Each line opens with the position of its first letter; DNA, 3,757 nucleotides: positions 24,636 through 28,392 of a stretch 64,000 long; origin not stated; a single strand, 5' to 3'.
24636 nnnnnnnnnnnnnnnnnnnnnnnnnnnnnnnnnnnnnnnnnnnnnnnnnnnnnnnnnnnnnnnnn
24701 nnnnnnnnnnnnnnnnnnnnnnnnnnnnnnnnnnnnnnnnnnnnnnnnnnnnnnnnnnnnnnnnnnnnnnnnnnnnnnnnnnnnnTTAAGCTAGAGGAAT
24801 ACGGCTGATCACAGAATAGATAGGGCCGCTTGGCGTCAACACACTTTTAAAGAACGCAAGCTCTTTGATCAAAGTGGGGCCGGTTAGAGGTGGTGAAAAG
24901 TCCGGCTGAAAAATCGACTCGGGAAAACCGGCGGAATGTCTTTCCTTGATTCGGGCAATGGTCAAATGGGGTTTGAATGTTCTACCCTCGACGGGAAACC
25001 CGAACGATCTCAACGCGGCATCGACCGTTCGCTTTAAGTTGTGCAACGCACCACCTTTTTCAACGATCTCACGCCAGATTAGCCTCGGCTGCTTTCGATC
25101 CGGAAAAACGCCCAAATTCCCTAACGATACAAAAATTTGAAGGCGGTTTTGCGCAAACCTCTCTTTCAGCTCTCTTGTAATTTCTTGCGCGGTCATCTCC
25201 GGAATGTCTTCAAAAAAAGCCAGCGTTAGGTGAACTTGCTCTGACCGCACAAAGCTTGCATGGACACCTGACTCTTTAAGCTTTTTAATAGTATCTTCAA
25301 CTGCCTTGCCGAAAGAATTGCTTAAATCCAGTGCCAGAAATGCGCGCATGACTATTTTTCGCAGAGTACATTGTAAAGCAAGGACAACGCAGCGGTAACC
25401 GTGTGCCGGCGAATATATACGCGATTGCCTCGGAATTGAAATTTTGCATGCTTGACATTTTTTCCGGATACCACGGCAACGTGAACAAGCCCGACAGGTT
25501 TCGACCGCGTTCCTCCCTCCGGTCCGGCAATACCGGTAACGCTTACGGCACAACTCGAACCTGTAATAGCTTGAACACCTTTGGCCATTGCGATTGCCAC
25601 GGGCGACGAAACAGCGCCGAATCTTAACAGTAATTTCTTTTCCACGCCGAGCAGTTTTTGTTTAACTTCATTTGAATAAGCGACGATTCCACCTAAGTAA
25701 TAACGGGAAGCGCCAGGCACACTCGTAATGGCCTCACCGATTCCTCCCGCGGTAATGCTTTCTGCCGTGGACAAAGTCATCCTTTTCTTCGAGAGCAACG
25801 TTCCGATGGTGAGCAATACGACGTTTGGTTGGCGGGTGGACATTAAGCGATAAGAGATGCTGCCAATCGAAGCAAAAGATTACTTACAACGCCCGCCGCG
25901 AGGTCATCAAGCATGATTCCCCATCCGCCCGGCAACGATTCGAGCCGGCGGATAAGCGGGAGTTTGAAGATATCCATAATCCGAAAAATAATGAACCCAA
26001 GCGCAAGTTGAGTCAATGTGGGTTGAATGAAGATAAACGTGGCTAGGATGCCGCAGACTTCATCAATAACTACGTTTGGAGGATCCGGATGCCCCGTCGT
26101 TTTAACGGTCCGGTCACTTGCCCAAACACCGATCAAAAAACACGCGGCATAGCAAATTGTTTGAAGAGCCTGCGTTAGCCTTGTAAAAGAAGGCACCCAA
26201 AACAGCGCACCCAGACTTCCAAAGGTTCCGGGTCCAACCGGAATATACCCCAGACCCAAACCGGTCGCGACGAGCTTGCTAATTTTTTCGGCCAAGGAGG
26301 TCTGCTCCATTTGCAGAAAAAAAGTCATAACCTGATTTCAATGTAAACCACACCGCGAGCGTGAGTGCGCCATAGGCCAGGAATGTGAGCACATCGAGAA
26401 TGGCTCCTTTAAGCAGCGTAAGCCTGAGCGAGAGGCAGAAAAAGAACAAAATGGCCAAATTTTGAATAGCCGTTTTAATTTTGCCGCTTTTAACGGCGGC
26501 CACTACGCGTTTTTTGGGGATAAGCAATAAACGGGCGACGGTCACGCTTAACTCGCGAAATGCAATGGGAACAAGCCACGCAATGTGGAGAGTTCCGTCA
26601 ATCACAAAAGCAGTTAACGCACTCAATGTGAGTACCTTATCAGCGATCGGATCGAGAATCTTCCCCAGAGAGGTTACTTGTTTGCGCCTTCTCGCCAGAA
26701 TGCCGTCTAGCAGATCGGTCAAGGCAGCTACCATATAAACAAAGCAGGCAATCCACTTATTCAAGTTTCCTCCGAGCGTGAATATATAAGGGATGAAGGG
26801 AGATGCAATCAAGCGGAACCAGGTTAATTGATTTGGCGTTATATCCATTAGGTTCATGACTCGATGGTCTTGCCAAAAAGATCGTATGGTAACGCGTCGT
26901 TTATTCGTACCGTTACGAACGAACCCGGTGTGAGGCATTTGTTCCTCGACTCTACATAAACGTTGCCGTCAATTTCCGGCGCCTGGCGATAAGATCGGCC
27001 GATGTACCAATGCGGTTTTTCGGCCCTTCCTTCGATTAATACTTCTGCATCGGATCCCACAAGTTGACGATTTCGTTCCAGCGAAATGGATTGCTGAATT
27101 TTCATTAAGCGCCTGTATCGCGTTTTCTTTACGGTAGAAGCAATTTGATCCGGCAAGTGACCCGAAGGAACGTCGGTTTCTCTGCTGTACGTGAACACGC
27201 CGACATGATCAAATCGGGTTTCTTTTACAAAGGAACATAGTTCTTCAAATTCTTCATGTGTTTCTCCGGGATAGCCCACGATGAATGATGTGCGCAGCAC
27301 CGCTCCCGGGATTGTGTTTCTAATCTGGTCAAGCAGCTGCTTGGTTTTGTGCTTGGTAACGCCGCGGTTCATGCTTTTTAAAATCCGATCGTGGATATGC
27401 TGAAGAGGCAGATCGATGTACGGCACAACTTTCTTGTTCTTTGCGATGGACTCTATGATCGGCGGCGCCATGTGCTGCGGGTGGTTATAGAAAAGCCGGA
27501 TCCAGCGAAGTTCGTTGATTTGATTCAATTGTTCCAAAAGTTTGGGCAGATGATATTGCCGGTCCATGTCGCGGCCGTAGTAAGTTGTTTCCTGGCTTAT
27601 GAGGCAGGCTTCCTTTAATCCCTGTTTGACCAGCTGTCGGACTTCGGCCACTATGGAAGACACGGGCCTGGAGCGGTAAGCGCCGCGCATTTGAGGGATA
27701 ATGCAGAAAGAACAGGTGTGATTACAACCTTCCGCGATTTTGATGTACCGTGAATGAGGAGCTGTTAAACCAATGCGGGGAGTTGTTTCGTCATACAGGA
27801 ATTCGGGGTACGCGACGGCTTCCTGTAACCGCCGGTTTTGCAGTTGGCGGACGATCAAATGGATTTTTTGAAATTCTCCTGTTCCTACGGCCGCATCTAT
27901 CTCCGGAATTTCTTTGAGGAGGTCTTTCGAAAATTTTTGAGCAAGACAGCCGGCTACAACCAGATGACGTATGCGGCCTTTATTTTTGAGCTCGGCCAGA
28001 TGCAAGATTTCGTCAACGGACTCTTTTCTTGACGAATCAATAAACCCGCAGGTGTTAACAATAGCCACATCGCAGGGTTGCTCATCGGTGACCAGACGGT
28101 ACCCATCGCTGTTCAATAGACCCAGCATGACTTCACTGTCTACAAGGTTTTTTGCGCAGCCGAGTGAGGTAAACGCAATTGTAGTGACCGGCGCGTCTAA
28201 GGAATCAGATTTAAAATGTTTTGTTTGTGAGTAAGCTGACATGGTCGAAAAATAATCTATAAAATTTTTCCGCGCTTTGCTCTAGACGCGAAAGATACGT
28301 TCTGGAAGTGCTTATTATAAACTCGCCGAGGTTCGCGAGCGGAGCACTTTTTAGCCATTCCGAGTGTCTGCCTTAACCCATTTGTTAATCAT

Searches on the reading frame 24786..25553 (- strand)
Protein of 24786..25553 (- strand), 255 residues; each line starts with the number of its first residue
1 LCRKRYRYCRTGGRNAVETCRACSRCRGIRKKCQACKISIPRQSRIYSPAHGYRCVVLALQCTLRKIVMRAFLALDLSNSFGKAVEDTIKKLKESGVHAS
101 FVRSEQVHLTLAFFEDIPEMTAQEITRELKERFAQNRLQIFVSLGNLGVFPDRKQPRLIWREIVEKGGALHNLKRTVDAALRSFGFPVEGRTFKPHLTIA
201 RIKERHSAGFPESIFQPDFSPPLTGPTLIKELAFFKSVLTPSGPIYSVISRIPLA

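Call 4: search_protein_families(library=pfam, proteins=[window:24786-25553:-], max_evalue=0.01)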
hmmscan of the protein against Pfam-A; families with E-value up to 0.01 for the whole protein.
window:24786-25553:- (255 aa): 4 families
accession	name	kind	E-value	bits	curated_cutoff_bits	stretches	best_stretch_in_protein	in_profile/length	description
PF02834.22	LigT_PEase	-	1.1e-18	67.6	23.3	2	77-160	3-87/87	LigT like Phosphoesterase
PF13563.12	2_5_RNA_ligase2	-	1.4e-10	41.8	27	1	86-208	6-122/152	2'-5' RNA ligase superfamily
PF09749.15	HVSL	-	0.00046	20.1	26.8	1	73-204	46-193/242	Uncharacterised conserved protein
PF10469.15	AKAP7_NLS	-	0.0012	19.2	24.4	1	96-209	31-156/208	AKAP7 2'5' RNA ligase-like domain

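Call 5: search_protein_families(library=ncbifam, proteins=[window:24786-25553:-], max_evalue=0.01)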
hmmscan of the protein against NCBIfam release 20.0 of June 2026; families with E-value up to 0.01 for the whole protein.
window:24786-25553:- (255 aa): 3 families
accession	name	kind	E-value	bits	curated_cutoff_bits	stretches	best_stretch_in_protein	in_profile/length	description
TIGR02258.1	2_5_ligase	equivalog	2.6e-36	125.2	65.7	1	69-254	1-180/180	RNA 2',3'-cyclic phosphodiesterase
NF011704.0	PRK15124.1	equivalog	0.00026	21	184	1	70-216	6-144/176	RNA 2',3'-cyclic phosphodiesterase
TIGR03223.1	Phn_opern_protn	hypoth_equivalog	0.0048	16.5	248.95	0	172-237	146-211/228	putative phosphonate metabolism protein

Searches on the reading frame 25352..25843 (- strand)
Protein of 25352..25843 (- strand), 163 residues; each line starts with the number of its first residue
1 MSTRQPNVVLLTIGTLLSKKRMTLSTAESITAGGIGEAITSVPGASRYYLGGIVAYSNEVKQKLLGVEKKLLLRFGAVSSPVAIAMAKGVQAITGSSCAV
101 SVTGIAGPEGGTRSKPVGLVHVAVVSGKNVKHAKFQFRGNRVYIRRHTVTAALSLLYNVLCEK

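Call 4: search_protein_families(library=pfam, proteins=[window:25352-25843:-], max_evalue=0.01)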
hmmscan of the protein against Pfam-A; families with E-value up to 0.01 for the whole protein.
window:25352-25843:- (163 aa): 1 family
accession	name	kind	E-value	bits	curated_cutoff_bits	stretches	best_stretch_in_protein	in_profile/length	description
PF02464.23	CinA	-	6.1e-52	175.8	23.5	1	12-159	7-154/155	Competence-damaged protein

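Call 5: search_protein_families(library=ncbifam, proteins=[window:25352-25843:-], max_evalue=0.01)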
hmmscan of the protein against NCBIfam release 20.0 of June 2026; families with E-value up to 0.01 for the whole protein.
window:25352-25843:- (163 aa): 5 families
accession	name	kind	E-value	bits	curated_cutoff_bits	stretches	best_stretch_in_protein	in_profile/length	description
NF001813.0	PRK00549.1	equivalog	6.6e-48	163.7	379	1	12-161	262-412/414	competence/damage-inducible protein A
TIGR00199.1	PncC_domain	subfamily_domain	1.5e-43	148.5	68.9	1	14-157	2-146/149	nicotinamide-nucleotide amidohydrolase family protein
NF002975.0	PRK03661.1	equivalog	1.6e-38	131.9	212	1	11-160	11-161/164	nicotinamide-nucleotide amidase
TIGR00200.1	cinA_nterm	subfamily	5.2e-32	111.1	243.15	1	12-160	264-411/414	CinA family nicotinamide mononucleotide deamidase-related protein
NF002972.0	PRK03657.1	equivalog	1.3e-22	80.4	201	1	13-161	24-172/175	2-oxo-tetronate isomerase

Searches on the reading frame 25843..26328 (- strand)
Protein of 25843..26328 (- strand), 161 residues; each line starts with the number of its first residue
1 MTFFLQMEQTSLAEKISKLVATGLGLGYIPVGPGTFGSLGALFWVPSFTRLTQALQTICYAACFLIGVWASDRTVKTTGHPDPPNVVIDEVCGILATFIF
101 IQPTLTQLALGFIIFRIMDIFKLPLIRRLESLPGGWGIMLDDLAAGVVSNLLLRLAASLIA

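Call 4: search_protein_families(library=pfam, proteins=[window:25843-26328:-], max_evalue=0.01)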
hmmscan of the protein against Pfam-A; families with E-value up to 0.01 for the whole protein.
window:25843-26328:- (161 aa): 1 family
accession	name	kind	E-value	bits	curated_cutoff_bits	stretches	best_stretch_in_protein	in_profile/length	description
PF04608.18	PgpA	-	6.5e-39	133.5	28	1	20-156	2-140/141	Phosphatidylglycerophosphatase A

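Call 5: search_protein_families(library=ncbifam, proteins=[window:25843-26328:-], max_evalue=0.01)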
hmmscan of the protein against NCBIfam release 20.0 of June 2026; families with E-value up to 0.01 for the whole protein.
window:25843-26328:- (161 aa): 1 family
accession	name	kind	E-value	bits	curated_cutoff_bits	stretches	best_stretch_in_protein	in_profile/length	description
NF008288.0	PRK11068.1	equivalog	5.6e-22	78.5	226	1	18-155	16-155/165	phosphatidylglycerophosphatase A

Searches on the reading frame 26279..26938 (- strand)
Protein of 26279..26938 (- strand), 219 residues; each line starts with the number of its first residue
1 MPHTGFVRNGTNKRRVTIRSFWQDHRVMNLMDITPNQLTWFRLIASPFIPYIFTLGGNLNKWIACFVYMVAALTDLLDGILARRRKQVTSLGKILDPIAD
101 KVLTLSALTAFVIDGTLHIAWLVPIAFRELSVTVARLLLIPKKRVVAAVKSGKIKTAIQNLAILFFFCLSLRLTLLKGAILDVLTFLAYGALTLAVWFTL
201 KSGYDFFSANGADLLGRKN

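Call 4: search_protein_families(library=pfam, proteins=[window:26279-26938:-], max_evalue=0.01)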
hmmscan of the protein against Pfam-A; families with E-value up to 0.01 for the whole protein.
window:26279-26938:- (219 aa): 1 family
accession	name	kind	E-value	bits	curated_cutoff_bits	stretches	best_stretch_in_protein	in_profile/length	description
PF01066.26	CDP-OH_P_transf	-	4.1e-35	121.8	22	1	34-183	3-138/152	CDP-alcohol phosphatidyltransferase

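Call 5: search_protein_families(library=ncbifam, proteins=[window:26279-26938:-], max_evalue=0.01)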
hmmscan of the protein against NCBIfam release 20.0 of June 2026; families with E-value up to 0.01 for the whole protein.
window:26279-26938:- (219 aa): 11 families
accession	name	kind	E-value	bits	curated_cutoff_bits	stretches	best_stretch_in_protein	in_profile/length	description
TIGR00560.1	pgsA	equivalog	1.4e-33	116.9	109.1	1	33-213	2-179/183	CDP-diacylglycerol--glycerol-3-phosphate 3-phosphatidyltransferase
NF008090.0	PRK10832.1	equivalog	1e-18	68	304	1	35-215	6-180/182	CDP-diacylglycerol--glycerol-3-phosphate 3-phosphatidyltransferase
NF053678.1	ClpnSynClsA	equivalog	1.6e-15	57.7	240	1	34-189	5-154/180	cardiolipin synthase ClsA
NF040950.1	archin_ph_syn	equivalog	1.7e-11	44.3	180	1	26-127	17-116/191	archaetidylinositol phosphate synthase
NF045883.1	PIPSynth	equivalog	1.5e-08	34.6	170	1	27-111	17-99/197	phosphatidylinositol phosphate synthase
NF038086.1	anchor_synt_A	exception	2.3e-06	27.6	200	1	62-150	33-115/222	protein sorting system archaetidylserine synthase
TIGR00473.1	pssA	equivalog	8.2e-06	26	107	1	63-102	22-61/153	CDP-diacylglycerol--serine O-phosphatidyltransferase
NF041135.1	IPPtranDIPPsyn_Thcocales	equivalog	9.3e-05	21.6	580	1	31-115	248-328/419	bifunctional L-myo-inositol-1-phosphate cytidylyltransferase/CDP-L-myo-inositol myo-inositolphosphotransferase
TIGR04217.1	archae_ser_T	exception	0.0023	17.7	200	1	63-103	35-74/221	archaetidylserine synthase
NF038087.1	arch_ser_synth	exception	0.0048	16.6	240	1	52-102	23-73/216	archaetidylserine synthase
NF052561.1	PIPSynBT1523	equivalog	0.0073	16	350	0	27-102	19-101/232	hypothetical protein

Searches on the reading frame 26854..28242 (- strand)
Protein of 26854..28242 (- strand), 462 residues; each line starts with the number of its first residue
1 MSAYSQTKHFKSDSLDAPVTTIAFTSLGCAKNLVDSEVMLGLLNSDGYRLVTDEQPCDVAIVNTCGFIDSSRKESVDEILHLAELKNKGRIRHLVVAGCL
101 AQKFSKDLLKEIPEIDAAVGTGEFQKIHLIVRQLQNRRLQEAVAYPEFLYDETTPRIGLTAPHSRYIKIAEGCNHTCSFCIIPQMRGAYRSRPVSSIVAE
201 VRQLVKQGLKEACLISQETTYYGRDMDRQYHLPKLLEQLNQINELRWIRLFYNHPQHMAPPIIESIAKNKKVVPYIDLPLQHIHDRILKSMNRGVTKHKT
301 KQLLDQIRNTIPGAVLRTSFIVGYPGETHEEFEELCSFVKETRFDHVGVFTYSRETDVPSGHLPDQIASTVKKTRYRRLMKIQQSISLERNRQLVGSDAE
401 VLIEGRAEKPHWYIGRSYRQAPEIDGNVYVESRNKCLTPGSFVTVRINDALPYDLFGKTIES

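Call 26: search_protein_families(library=pfam, proteins=[window:26854-28242:-], max_evalue=0.001)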
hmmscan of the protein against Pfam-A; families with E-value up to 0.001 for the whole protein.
window:26854-28242:- (462 aa): 3 families
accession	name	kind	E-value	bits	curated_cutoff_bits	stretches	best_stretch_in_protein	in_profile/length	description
PF04055.27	Radical_SAM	-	3.2e-26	92.9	29.5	1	168-338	2-165/166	Radical SAM superfamily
PF00919.26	UPF0004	-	9.4e-26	90.1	27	1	22-120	2-98/98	Uncharacterized protein family UPF0004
PF18693.7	TRAM_2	-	1.7e-19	70.2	27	1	395-460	1-63/63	TRAM domain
